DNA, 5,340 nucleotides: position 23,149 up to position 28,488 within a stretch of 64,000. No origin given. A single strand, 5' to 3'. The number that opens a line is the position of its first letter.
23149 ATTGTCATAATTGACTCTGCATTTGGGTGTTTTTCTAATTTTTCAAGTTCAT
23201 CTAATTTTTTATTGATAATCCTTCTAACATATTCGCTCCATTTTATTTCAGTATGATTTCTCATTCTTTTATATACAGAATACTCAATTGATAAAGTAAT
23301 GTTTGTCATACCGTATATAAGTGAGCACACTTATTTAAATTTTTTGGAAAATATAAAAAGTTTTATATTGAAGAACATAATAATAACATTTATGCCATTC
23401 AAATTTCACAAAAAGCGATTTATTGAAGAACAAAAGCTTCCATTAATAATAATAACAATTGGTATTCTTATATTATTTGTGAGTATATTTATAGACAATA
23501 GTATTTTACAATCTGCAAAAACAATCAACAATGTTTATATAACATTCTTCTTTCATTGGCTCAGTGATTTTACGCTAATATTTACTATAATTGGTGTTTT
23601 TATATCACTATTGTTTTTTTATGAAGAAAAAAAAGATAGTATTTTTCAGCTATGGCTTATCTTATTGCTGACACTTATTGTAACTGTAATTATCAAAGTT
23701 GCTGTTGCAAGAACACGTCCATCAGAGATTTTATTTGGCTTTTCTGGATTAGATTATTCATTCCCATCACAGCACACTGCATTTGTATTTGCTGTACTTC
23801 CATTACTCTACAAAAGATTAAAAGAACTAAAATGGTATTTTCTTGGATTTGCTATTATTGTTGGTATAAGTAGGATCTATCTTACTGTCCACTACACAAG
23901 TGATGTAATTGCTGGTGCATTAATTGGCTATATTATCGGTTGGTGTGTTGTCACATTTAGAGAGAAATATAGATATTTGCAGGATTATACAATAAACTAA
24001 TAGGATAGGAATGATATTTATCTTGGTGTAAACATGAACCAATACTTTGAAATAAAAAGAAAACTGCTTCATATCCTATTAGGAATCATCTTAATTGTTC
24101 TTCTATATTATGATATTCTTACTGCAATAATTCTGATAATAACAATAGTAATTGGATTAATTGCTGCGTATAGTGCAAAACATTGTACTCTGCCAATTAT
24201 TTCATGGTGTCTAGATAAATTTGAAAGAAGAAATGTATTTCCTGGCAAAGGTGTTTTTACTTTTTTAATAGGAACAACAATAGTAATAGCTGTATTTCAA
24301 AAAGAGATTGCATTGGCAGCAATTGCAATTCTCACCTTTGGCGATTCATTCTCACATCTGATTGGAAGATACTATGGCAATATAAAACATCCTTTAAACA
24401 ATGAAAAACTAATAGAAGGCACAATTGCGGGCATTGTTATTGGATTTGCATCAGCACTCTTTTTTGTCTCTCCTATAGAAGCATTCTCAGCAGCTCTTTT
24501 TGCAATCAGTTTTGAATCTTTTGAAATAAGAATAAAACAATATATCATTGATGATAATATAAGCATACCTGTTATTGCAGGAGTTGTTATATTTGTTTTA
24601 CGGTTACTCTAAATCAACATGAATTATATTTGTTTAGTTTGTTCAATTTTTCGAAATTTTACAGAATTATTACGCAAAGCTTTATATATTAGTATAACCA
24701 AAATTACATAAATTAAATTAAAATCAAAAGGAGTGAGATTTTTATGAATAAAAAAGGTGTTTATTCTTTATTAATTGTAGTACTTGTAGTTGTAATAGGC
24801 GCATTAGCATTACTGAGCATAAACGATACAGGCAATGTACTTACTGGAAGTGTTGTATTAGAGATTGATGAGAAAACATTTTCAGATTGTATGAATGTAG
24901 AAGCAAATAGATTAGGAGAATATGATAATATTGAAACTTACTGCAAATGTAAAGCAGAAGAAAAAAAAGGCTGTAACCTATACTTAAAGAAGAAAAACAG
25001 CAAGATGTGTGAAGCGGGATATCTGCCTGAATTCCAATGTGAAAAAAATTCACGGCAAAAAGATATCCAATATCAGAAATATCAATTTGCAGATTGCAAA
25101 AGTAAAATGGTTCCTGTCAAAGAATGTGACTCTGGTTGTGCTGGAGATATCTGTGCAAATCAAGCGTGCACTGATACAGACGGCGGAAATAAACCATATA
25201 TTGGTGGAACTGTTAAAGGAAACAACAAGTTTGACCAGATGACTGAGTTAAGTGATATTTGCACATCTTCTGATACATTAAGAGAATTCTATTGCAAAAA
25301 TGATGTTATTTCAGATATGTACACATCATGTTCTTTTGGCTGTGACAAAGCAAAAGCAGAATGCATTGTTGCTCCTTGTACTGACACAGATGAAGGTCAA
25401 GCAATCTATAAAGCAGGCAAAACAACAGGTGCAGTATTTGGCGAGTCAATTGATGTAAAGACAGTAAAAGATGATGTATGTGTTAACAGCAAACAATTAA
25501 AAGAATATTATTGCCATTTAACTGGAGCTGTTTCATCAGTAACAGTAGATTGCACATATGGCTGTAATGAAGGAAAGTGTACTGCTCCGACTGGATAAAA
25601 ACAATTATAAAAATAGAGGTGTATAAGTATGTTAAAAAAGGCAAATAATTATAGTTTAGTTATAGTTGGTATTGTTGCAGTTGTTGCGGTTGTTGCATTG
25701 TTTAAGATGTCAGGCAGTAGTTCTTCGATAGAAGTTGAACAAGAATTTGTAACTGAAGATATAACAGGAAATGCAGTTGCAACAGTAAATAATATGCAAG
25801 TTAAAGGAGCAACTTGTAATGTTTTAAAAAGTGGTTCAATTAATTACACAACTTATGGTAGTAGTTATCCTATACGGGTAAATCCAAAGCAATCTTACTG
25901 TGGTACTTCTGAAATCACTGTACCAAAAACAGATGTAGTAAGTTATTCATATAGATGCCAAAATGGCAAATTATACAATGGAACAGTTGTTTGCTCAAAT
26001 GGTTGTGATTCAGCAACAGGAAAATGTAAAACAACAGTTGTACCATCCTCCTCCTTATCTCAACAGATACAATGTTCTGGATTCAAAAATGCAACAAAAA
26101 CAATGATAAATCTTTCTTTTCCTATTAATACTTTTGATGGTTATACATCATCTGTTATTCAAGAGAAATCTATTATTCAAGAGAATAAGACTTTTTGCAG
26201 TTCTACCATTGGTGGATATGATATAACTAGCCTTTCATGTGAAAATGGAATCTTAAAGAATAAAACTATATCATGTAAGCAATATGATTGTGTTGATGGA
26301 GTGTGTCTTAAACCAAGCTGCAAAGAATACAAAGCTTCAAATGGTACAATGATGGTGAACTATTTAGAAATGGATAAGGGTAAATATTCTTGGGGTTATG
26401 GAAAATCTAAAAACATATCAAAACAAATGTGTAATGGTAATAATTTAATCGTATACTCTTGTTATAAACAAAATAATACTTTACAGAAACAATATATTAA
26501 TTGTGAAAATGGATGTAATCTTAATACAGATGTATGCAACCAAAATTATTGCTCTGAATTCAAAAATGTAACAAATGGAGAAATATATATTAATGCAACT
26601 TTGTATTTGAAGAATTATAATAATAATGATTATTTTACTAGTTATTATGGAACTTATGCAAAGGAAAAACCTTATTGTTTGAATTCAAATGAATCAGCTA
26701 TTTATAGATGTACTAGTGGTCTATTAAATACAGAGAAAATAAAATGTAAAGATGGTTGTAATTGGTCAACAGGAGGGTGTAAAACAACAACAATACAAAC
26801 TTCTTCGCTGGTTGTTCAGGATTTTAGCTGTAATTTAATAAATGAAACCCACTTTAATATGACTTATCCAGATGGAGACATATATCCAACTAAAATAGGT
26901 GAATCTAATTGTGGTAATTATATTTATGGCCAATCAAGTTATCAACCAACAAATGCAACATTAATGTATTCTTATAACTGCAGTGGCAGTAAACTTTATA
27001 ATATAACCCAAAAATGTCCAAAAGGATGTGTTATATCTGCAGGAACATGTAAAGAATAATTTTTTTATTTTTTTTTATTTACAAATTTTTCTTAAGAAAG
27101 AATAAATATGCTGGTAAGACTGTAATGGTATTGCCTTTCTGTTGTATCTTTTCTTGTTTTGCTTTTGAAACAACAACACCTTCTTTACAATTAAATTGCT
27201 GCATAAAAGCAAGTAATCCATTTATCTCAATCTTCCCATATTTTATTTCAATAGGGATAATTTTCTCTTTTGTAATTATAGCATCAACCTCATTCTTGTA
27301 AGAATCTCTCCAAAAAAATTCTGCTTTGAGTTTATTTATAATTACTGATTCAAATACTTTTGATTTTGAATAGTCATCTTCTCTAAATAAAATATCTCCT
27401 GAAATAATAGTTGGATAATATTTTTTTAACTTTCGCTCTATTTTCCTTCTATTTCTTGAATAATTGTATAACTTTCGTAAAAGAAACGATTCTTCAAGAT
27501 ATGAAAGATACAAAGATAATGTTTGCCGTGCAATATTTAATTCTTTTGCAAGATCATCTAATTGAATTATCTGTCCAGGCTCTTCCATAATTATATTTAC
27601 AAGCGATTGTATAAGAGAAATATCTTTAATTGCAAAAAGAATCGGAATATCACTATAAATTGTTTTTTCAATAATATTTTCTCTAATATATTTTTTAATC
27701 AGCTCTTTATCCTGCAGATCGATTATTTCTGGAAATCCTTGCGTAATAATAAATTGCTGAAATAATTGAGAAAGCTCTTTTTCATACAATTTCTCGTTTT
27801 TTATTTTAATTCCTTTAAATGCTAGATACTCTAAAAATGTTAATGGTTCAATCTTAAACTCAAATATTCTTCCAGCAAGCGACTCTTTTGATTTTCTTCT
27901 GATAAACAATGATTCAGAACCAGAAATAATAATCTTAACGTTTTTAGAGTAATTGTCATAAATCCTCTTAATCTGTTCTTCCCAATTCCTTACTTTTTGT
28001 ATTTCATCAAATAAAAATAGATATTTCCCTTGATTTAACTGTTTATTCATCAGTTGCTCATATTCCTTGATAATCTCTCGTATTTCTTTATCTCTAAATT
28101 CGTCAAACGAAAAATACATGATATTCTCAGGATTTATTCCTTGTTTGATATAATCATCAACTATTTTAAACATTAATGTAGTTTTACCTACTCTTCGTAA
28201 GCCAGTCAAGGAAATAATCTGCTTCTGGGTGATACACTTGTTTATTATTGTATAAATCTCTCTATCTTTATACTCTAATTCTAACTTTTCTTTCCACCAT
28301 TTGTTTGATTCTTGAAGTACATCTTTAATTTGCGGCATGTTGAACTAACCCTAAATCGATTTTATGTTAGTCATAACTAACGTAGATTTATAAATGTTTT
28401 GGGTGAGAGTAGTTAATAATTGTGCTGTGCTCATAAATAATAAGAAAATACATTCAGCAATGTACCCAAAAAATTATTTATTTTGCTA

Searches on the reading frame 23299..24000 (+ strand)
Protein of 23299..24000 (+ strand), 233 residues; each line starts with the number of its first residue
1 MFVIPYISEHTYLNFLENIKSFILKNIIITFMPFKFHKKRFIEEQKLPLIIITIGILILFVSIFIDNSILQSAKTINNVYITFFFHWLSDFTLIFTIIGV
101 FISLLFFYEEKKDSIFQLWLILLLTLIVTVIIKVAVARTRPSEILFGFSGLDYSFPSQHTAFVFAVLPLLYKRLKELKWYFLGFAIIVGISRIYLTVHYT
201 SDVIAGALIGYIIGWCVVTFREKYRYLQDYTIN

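Call 89: search_protein_families(library=pfam, proteins=[window:23299-24000:+], max_evalue=0.001)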
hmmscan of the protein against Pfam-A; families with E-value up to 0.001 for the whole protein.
window:23299-24000:+ (233 aa): 2 families
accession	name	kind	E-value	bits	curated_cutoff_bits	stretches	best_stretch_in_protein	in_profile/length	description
PF01569.27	PAP2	-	9.1e-22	77.6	27.2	1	117-223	4-127/130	PAP2 superfamily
PF14378.12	PAP2_3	-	1.1e-08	35.5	27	1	152-213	124-187/190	PAP2 superfamily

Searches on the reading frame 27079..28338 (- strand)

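Call 89: search_protein_families(library=pfam, proteins=[window:27079-28338:-], max_evalue=0.001)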
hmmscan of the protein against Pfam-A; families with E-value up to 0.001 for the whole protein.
window:27079-28338:- (419 aa): 5 families
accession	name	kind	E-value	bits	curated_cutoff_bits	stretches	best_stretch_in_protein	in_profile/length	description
PF13173.12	AAA_14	-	1.7e-35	122.3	27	1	39-172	2-129/129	AAA domain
PF13635.12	DUF4143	-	7.1e-20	71.8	28.1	1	229-368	2-160/160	Domain of unknown function (DUF4143)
PF13401.12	AAA_22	-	0.00017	22.4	27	0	38-144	4-126/130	AAA domain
PF00931.28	NB-ARC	-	0.00017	21.4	23.5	0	34-138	11-133/248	NB-ARC domain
PF20720.3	nSTAND3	-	0.00084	19.5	27.2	1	27-145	5-106/155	Novel STAND NTPase 3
